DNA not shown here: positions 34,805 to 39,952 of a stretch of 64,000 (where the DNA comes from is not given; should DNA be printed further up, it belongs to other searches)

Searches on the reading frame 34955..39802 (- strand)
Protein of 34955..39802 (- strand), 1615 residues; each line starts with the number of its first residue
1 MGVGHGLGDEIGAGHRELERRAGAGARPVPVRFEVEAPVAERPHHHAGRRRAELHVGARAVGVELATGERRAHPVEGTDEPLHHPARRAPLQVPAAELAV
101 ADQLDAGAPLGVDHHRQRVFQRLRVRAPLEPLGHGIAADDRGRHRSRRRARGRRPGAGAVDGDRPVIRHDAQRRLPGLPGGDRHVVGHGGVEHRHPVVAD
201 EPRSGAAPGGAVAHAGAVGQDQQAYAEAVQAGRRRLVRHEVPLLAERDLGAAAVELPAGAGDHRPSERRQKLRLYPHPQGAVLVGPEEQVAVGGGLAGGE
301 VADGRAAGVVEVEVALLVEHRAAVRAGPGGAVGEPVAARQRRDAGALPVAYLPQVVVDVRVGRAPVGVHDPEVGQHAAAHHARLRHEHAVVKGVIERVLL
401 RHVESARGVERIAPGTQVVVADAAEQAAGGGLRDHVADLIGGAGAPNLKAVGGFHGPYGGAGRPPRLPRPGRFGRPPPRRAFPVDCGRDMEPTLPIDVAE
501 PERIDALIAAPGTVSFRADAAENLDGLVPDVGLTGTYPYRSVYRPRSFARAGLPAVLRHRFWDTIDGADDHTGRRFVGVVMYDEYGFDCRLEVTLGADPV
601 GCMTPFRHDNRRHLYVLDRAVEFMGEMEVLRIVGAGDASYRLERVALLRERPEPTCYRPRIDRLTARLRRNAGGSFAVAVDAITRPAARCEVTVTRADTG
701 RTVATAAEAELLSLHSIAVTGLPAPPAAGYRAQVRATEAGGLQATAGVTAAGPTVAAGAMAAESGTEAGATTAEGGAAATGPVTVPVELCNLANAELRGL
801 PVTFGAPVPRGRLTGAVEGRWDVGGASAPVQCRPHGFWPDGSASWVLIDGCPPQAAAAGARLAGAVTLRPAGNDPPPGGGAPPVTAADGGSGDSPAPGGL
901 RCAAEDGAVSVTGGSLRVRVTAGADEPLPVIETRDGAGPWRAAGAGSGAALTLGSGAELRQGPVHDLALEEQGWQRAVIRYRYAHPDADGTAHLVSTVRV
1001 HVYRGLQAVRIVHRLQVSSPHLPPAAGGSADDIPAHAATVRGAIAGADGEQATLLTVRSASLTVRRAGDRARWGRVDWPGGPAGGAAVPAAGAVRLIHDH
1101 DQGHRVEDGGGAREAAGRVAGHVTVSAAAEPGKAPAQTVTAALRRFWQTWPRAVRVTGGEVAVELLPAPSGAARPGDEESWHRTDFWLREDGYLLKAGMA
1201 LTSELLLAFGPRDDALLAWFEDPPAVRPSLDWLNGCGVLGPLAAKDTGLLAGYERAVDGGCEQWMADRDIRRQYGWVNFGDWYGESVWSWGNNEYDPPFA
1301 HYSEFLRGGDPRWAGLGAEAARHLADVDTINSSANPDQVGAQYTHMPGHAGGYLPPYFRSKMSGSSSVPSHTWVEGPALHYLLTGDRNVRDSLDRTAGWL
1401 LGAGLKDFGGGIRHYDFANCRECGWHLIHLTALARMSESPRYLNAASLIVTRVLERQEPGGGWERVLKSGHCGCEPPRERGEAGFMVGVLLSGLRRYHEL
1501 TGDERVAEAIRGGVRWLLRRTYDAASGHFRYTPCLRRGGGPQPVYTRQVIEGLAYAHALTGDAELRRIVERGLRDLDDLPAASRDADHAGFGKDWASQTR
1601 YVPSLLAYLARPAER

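Call 33: search_protein_families(library=pfam, proteins=[window:34955-39802:-], max_evalue=0.00001)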
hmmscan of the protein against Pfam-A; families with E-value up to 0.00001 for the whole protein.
window:34955-39802:- (1615 aa): 1 family
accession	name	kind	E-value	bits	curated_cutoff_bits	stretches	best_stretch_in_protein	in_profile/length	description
PF19501.5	PcRGLX_1st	-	1.8e-06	28.1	22.1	1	800-845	17-63/83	PcRGLX-like N-terminal RIFT barrel domain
